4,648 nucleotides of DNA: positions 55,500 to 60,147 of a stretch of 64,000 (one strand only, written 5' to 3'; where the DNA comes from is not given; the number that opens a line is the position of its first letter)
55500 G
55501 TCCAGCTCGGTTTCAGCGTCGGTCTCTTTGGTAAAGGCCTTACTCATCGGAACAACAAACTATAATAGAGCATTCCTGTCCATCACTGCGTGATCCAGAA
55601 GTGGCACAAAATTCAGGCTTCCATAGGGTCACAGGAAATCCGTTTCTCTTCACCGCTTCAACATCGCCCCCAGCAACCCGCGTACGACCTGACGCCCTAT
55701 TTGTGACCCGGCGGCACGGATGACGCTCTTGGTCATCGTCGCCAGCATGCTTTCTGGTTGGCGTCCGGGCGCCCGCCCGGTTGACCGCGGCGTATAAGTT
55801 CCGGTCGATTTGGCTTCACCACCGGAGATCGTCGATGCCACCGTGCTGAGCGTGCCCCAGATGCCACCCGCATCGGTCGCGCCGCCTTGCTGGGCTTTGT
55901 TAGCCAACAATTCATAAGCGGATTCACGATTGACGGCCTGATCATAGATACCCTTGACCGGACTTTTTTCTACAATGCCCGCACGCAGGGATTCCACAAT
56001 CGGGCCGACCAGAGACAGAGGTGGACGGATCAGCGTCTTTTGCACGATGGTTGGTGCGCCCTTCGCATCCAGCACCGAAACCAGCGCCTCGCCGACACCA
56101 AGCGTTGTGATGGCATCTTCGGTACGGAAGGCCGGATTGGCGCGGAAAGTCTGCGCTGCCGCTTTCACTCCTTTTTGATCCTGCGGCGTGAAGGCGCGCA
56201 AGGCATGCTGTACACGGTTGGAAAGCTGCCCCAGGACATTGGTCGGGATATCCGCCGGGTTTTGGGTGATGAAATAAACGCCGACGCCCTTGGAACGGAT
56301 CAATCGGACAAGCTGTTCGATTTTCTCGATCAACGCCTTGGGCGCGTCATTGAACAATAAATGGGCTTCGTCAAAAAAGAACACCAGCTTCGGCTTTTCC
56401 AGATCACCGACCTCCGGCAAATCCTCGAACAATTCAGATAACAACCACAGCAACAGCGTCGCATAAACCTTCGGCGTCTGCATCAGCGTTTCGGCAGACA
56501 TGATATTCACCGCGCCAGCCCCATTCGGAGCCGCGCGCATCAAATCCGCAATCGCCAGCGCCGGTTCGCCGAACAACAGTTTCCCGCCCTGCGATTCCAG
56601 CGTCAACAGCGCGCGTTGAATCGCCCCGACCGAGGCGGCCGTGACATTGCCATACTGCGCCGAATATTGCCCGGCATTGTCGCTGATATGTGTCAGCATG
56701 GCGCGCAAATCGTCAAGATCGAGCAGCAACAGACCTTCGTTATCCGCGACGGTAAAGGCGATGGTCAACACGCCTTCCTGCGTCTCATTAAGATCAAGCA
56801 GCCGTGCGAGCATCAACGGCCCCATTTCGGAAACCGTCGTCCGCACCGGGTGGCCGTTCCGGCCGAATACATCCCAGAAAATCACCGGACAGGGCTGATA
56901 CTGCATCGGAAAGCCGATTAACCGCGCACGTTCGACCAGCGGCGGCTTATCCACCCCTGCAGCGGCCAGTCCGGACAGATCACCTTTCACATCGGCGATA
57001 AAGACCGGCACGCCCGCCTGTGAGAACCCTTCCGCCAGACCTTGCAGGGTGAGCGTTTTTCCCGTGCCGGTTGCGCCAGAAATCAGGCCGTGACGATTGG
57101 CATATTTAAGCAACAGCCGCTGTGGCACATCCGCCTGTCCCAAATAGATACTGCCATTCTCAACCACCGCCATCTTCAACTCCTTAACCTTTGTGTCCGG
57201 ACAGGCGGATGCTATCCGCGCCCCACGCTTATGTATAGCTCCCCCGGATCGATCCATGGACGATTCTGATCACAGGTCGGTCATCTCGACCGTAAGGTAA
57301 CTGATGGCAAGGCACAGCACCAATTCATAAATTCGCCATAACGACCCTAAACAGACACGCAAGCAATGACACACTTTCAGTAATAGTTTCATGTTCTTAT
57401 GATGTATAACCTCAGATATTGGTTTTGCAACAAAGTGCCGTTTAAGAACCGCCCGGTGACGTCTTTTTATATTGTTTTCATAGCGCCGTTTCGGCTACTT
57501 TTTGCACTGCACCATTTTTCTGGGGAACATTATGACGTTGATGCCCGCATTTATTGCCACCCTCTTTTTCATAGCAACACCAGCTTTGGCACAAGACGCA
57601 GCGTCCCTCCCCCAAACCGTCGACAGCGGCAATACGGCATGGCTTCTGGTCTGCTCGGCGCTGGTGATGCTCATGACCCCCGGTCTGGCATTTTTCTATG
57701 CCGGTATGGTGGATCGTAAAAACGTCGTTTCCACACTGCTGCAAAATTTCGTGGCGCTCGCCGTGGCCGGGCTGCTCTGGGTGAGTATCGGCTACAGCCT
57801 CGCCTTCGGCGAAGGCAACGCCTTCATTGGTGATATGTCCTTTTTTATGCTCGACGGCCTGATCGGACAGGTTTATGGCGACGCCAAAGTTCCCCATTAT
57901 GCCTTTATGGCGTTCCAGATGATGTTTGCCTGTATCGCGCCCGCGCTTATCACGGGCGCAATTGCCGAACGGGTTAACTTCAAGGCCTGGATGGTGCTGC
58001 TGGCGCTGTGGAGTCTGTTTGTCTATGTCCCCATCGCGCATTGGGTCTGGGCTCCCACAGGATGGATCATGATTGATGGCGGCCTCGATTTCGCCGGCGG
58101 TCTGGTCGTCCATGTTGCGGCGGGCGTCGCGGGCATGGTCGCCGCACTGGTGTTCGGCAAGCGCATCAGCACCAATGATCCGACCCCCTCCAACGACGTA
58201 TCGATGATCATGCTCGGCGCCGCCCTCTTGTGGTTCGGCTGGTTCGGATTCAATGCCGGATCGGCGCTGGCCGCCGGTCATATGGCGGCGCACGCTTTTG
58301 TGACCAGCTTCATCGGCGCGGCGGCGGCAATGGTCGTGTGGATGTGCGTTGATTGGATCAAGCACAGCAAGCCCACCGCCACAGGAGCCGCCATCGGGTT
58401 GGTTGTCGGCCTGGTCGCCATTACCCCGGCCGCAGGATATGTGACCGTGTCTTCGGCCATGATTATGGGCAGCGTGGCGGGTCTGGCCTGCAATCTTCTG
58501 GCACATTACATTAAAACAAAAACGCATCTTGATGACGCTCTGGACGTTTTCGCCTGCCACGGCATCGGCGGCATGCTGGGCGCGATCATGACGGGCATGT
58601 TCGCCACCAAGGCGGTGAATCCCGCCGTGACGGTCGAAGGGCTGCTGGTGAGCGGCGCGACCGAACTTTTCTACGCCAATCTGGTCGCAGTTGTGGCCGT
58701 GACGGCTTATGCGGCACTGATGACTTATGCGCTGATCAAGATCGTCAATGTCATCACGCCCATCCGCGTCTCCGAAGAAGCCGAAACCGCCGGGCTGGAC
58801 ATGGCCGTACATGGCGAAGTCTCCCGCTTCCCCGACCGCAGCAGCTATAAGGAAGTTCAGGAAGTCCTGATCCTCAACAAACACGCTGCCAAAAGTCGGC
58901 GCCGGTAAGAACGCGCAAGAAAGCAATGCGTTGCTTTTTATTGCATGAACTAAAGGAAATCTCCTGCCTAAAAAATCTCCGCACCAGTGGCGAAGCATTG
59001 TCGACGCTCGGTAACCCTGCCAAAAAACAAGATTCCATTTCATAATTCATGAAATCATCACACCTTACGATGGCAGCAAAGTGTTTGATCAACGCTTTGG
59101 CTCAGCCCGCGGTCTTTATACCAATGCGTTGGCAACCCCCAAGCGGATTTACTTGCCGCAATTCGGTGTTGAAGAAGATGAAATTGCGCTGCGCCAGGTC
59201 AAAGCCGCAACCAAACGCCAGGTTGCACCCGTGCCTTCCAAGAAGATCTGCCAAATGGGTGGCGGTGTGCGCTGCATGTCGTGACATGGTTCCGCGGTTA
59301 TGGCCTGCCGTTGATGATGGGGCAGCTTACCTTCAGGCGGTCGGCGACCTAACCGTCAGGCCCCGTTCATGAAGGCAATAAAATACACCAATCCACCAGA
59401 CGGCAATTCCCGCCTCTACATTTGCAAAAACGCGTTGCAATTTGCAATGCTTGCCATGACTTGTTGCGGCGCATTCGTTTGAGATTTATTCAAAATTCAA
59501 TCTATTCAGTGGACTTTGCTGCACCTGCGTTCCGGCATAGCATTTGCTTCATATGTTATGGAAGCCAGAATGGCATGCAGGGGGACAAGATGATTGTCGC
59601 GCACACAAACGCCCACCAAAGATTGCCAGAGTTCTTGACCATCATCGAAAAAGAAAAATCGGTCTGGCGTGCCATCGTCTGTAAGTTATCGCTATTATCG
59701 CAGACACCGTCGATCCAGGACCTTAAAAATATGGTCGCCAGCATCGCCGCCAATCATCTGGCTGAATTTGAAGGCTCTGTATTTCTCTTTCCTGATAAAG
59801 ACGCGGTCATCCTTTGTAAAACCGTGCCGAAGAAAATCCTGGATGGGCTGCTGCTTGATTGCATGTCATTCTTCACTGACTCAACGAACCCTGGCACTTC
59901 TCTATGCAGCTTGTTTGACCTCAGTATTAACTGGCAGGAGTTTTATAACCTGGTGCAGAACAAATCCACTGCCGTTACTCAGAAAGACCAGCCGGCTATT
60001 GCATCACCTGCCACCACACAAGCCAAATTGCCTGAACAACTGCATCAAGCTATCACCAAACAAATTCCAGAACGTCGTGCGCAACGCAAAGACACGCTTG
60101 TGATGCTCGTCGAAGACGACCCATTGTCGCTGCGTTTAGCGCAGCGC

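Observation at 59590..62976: Response regulator - truncated hemoglobin - soluble hybrid kinase operon: candidate split globin gas sensor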

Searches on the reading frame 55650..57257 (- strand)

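Call 76: search_protein_families(library=pfam, proteins=[window:55650-57257:-], max_evalue=0.01)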
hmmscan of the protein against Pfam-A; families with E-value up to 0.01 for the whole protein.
window:55650-57257:- (535 aa): 11 families
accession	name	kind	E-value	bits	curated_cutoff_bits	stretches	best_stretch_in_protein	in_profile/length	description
PF05872.18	HerA_C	-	3e-219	729.3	22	1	42-532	9-497/502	Helicase HerA-like C-terminal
PF01935.23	DUF87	-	3.6e-07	31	23.2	1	40-242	8-189/220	Helicase HerA, central domain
PF04851.21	ResIII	-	3.9e-05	24.1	22.5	1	46-82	13-51/164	Type III restriction enzyme, res subunit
PF13401.12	AAA_22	-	5.6e-05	23.9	27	0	54-91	5-42/130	AAA domain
PF06414.18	Zeta_toxin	-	0.00045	20.2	22.3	0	172-241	42-111/199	Zeta toxin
PF12846.13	AAA_10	-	0.00066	19.3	27.5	0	287-344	238-293/362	AAA-like domain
PF13604.12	AAA_30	-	0.00088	19.5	27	1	50-88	14-52/191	AAA domain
PF10412.15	TrwB_AAD_bind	-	0.001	18.5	20.5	1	53-94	14-55/387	Type IV secretion-system coupling protein DNA-binding domain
PF00004.35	AAA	-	0.0021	19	21.2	0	58-91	2-32/131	ATPase family associated with various cellular activities (AAA)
PF09848.15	SLFN-g3_helicase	-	0.0036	17.1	24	0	287-331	77-122/354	Schlafen group 3, DNA/RNA helicase domain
PF01580.24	FtsK_SpoIIIE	-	0.0059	16.5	24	0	53-74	38-59/221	FtsK/SpoIIIE family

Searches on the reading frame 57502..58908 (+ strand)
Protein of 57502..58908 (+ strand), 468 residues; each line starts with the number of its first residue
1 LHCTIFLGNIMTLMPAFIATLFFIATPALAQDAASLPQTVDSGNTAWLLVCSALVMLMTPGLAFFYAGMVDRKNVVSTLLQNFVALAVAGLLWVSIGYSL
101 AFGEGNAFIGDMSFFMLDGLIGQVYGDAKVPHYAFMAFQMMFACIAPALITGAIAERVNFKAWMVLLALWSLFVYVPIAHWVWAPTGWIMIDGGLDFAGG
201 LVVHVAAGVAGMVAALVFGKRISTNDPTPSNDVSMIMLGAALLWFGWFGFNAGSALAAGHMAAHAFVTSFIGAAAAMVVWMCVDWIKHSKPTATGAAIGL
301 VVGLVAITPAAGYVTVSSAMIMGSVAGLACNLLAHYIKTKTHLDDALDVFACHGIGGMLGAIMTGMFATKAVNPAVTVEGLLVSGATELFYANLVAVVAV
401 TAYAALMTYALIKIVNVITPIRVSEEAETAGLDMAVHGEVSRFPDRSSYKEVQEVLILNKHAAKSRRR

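Call 3: search_protein_families(library=pfam, proteins=[window:57502-58908:+], max_evalue=0.01)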
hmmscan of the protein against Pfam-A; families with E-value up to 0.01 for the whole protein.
window:57502-58908:+ (468 aa): 1 family
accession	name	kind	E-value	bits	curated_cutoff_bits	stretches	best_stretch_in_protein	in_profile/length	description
PF00909.26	Ammonium_transp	-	3.9e-116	388.5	23.2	1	46-440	1-397/399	Ammonium Transporter Family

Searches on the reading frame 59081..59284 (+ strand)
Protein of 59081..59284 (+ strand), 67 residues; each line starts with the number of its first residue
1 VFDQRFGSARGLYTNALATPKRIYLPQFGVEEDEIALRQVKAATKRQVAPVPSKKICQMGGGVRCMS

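Call 76: search_protein_families(library=pfam, proteins=[window:59081-59284:+], max_evalue=0.01)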
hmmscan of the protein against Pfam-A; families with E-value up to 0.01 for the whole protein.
window:59081-59284:+ (67 aa): 1 family
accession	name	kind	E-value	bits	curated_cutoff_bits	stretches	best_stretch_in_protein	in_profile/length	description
PF04371.20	PAD_porph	-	2.9e-08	33.7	25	1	13-67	261-317/321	Porphyromonas-type peptidyl-arginine deiminase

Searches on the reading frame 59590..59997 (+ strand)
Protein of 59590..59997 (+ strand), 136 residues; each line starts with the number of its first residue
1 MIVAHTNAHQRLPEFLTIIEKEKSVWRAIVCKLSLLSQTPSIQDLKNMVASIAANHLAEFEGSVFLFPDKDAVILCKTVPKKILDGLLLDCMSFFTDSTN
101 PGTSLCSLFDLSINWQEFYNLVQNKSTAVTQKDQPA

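Call 43: predict_structure(alignment_id=A4)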
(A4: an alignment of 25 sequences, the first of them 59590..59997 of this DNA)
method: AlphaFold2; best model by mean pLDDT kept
length: 136 residues; sequences in the alignment: 25
mean_pLDDT: 87.9   pTM: 0.82
mean pLDDT of the five models: 87.9, 86.5, 85.7, 85.2, 85.0
residues with pLDDT >= 90: 85; 70-90: 38; 50-70: 12; < 50: 1
segments of 3 or more residues with pLDDT < 50: none
pLDDT, mean of each block of 10 residues (from residue 1): 83 93 95 85 90 92 92 94 94 78 83 94 86 58
secondary structure, 60 per line:
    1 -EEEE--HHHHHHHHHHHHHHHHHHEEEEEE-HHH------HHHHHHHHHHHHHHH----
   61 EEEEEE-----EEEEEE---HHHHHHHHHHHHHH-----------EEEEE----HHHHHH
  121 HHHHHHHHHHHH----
elements in order: E2-5 H8-25 E26-31 H42-56 E61-66 E72-77 H81-94 E106-110 H115-132

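Call 45: fold_search(model_id=the predicted structure, library=pdb)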
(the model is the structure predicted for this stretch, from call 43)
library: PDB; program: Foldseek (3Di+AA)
matches with E <= 10: 1108; with E <= 0.001: 0
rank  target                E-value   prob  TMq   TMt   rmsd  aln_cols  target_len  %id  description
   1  4urq_V                2.0e-03  0.99  0.46  0.42   8.5       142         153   13  Crystal Structure of GGDEF domain (I site mutant) from T.maritima (released 2014-10-08)
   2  4urq_U                3.3e-03  0.99  0.46  0.42   8.5       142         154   13  Crystal Structure of GGDEF domain (I site mutant) from T.maritima (released 2014-10-08)
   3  6zxb_A                4.9e-03  0.99  0.46  0.26   8.8       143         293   15  Diguanylate cyclase DgcR (I-site mutant) in native state (released 2021-03-31)
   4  6zxm_A                9.2e-03  0.98  0.47  0.27   6.6       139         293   14  Diguanylate cyclase DgcR in complex with c-di-GMP (released 2021-03-31)
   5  4urs_A                9.8e-03  0.93  0.42  0.36   9.6       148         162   11  Crystal Structure of GGDEF domain from T.maritima (released 2014-10-08)
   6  7e6g_A                1.0e-02  0.92  0.41  0.25  10.0       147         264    8  Crystal structure of diguanylate cyclase SiaD in complex with its activator SiaC from Pseudomonas aeruginosa (released 2021-09-22)
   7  4wxo_A                1.2e-02  0.97  0.46  0.37   9.4       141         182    8  SadC (300-487) from Pseudomonas aeruginosa PAO1 (released 2015-11-18)
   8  4urg_B                1.2e-02  0.93  0.43  0.39   8.8       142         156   13  Crystal Structure of GGDEF domain from T.maritima (active-like dimer) (released 2014-10-08)
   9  3hvw                  1.3e-02  0.95  0.43  0.38   9.0       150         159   10  Crystal Structure of the GGDEF domain of the PA2567 protein from Pseudomonas aeruginosa, Northeast Structural Genomics C (released 2009-06-23)
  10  4zvh_A                1.4e-02  0.97  0.49  0.42   8.8       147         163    8  Crystal structure of GGDEF domain of the E. coli DosC - form IV (released 2015-11-11)
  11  3ezu                  1.8e-02  0.96  0.46  0.22   7.1       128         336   11  Crystal structure of multidomain protein of unknown function with GGDEF-domain (NP_951600.1) from GEOBACTER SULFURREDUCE (released 2008-11-18)
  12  3hva_A                2.4e-02  0.90  0.44  0.38   8.5       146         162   15  Crystal structure of FimX GGDEF domain from Pseudomonas aeruginosa (released 2009-08-18)
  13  4zmu_B                2.9e-02  0.80  0.41  0.20  10.4       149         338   11  Dcsbis, a diguanylate cyclase from Pseudomonas aeruginosa (released 2016-05-04)
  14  6pwk_A                3.1e-02  0.90  0.43  0.18   5.5       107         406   14  Vibrio cholerae LapD S helix-GGDEF-EAL (bound to c-di-GMP) (released 2019-10-09)
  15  4urg_A                3.1e-02  0.89  0.40  0.38   6.8       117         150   12  Crystal Structure of GGDEF domain from T.maritima (active-like dimer) (released 2014-10-08)
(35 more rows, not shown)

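Call 77: search_protein_representatives(protein=window:59590-59997:+)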
Query: 136 residues. Proteins with E-value up to 0.001 (for the whole library): 15; up to 1e-10: 3; up to 1e-30: 0. The best 15 are listed.
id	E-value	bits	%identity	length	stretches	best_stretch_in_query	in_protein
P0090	1.6e-13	67.0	30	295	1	2-130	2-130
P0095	1.9e-12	63.4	30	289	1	4-129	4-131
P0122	3.3e-11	59.4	28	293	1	3-126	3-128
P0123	1.1e-09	54.6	27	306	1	1-132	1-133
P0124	3.2e-09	53.0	33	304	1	3-128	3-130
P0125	4.2e-09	52.7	29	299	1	7-129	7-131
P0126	2.3e-08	50.2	28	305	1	6-126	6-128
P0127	5.0e-08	49.2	31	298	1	9-126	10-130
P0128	5.8e-07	45.7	27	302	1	7-130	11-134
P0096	7.6e-07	45.3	33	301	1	7-133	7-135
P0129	3.3e-05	40.1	31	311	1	6-128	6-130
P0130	8.1e-05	38.8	26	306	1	8-125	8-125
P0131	9.3e-05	38.6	28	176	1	5-126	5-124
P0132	2.4e-04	37.3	25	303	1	5-130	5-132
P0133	5.6e-04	36.1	25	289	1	9-130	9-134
